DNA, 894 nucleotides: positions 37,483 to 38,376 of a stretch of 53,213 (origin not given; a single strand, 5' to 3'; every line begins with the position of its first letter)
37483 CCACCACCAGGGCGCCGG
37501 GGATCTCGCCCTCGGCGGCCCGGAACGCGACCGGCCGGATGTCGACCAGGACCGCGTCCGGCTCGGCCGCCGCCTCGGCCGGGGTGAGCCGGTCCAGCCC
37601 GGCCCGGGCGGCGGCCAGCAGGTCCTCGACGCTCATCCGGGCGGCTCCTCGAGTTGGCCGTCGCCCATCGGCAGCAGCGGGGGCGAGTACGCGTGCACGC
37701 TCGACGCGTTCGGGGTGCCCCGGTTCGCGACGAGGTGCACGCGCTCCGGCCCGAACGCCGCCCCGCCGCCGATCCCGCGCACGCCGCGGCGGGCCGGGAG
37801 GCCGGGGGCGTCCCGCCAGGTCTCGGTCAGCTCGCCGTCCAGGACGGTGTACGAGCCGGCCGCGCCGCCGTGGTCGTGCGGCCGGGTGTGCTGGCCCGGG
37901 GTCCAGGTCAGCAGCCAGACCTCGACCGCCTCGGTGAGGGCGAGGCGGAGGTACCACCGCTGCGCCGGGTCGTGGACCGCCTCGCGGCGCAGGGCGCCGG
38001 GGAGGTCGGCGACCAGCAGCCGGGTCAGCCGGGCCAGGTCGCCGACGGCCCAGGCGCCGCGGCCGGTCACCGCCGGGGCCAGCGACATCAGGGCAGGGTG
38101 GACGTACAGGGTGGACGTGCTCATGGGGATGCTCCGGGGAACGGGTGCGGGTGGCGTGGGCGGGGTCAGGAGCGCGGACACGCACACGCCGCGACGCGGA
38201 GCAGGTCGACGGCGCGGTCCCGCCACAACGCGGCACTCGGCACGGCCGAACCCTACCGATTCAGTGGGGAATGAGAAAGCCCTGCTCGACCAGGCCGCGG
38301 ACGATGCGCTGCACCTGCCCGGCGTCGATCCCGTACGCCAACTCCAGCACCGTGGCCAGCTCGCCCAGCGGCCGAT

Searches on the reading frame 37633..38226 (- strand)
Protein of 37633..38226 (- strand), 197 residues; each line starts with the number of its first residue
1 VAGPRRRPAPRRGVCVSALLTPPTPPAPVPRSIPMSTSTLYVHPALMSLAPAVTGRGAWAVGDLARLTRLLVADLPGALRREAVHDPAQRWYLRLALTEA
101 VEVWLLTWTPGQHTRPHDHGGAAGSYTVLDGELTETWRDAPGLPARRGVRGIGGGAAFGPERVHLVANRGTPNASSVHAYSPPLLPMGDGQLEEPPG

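Call 38: search_protein_families(library=pfam, proteins=[window:37633-38226:-], max_evalue=0.001)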
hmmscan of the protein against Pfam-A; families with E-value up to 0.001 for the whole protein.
window:37633-38226:- (197 aa): 1 family
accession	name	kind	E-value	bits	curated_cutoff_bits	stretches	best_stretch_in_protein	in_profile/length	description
PF05995.18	CDO_I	-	1.9e-12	47.5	23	1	80-184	48-161/170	Cysteine dioxygenase type I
